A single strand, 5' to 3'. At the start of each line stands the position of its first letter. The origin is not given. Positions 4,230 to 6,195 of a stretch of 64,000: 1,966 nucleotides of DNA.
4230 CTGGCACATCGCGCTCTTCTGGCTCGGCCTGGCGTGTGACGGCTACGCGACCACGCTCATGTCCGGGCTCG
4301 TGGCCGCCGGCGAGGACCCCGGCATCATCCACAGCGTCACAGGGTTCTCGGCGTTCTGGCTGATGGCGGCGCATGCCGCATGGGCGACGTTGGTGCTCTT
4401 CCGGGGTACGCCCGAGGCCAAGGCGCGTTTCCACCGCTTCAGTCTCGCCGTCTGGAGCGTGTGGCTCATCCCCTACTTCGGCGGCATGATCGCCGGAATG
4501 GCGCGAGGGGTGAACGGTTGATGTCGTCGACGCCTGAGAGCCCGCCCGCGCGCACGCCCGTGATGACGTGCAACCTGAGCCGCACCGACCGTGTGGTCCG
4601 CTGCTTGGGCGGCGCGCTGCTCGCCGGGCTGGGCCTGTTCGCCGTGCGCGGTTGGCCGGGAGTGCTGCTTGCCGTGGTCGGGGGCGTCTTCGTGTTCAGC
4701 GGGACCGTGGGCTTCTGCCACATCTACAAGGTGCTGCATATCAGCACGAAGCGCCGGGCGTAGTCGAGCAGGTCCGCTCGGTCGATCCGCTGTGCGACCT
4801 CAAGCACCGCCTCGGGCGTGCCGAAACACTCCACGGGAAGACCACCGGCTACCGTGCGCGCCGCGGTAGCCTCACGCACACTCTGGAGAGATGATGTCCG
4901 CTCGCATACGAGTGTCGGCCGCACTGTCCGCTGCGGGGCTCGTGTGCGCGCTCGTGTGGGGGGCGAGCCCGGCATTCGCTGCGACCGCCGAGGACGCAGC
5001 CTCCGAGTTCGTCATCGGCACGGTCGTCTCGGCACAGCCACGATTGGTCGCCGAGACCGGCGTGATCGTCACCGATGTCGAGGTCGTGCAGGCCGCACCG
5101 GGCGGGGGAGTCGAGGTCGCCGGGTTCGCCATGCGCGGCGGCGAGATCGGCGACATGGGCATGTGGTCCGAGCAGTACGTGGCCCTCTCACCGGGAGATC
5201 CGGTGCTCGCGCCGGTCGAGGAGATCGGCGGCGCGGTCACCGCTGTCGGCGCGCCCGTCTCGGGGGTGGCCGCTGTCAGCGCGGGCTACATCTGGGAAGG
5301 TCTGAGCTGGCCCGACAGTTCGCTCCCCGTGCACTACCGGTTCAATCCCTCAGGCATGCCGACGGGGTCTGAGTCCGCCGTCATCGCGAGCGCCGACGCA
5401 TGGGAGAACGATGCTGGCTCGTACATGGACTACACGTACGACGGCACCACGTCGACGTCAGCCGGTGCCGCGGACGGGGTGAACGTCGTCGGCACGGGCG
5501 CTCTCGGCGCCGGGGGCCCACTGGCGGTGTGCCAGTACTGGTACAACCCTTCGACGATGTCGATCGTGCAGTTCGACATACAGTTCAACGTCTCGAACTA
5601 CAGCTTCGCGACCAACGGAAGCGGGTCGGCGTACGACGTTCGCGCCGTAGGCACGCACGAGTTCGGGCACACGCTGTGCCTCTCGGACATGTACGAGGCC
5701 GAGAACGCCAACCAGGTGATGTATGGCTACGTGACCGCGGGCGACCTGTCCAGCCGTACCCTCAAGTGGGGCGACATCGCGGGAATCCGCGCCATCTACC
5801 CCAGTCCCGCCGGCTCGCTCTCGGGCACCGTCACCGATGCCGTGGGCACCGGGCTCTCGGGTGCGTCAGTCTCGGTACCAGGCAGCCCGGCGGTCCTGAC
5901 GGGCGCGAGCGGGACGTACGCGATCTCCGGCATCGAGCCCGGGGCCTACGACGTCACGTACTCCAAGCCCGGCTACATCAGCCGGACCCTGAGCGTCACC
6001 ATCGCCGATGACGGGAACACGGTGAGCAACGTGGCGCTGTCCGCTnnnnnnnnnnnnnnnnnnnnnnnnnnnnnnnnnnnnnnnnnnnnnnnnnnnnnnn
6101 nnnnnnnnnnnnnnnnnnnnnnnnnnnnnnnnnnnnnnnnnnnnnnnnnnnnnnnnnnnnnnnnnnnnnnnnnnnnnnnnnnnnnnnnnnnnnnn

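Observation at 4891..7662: Two different zinc-protease heads grafted on the same ~540-aa Ig-repeat stalk (domain shuffling)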

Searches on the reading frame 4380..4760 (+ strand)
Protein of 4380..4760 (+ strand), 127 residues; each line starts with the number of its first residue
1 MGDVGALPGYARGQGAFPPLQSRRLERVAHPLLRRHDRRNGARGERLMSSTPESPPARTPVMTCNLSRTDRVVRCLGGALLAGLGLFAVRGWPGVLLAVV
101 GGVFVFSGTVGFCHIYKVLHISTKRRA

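Call 62: search_protein_families(library=pfam, proteins=[window:4380-4760:+], max_evalue=0.0001)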
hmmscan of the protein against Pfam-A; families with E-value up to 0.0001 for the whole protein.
window:4380-4760:+ (127 aa): 1 family
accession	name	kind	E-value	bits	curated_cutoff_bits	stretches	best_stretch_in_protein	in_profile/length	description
PF11127.14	YgaP-like_TM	-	2.2e-16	60.2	25.3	1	62-125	1-64/66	Inner membrane protein YgaP-like, transmembrane domain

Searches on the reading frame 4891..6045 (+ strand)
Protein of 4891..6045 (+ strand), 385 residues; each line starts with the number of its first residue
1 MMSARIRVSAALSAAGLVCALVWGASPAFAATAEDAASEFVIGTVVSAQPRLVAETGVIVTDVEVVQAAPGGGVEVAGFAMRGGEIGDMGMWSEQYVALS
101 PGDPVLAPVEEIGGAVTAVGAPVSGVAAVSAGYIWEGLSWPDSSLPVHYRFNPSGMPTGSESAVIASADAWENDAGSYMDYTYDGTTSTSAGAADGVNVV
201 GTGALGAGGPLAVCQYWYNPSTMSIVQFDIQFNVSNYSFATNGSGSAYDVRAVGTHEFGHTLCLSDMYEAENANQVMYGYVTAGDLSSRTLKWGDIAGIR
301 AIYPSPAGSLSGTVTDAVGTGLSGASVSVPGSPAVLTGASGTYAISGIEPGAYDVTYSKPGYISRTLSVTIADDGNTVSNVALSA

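Call 45: search_solved_structures(query=window:4891-6045:+, max_evalue=1)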
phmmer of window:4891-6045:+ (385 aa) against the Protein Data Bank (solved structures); distinct sequences matched with E-value up to 1: 47.
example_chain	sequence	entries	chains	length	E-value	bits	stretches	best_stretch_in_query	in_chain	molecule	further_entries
5aq0_A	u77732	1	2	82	0.015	17.4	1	310-376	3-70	CARBOXYPEPTIDASE D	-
1mnc_A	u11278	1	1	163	0.017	17.2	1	241-303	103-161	NEUTROPHIL COLLAGENASE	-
1bzs_A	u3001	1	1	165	0.023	16.8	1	241-303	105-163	NEUTROPHIL COLLAGENASE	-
1a85_A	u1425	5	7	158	0.027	16.6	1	241-303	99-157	MMP-8 | Matrix Metalloproteinase 8 | Neutrophil collagenase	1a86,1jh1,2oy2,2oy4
3tt4_A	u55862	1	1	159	0.027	16.6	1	241-303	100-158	Neutrophil collagenase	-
1i73_A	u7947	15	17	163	0.029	16.5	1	241-303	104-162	NEUTROPHIL COLLAGENASE | MATRIX METALLO PROTEINASE-8 (MET80 FORM) | Matrix Metalloproteinase 8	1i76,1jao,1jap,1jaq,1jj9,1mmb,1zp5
1jan_A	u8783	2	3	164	0.029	16.5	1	241-303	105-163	MATRIX METALLO PROTEINASE-8 (PHE79 FORM) | NEUTROPHIL COLLAGENASE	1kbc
2ddy_A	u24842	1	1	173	0.032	16.3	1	241-307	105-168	Matrilysin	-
2y6d_A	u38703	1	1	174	0.033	16.3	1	241-307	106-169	MATRILYSIN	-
1mmp_A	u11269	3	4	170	0.042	15.9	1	241-305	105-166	GELATINASE A | MATRILYSIN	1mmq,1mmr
7wxx_A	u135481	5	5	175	0.086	14.9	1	241-307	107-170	Matrilysin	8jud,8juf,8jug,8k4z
1ums_A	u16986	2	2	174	0.093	14.8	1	249-308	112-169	STROMELYSIN-1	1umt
1b3d_A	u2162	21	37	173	0.098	14.7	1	249-308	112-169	STROMELYSIN-1 | PROTEIN (STROMELYSIN-1 COMPLEX) | STROMELYSIN-1 PRECURSOR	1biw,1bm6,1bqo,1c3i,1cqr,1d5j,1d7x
2d1o_A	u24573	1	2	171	0.11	14.6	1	249-307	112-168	Stromelysin-1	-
2y6c_A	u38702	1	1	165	0.13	14.3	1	241-303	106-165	MATRILYSIN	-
4hx3_A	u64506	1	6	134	0.27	13.3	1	202-272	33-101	Extracellular small neutral protease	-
1c7k_A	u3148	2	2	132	0.3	13.1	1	202-272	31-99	ZINC ENDOPROTEASE | ZINC PROTEASE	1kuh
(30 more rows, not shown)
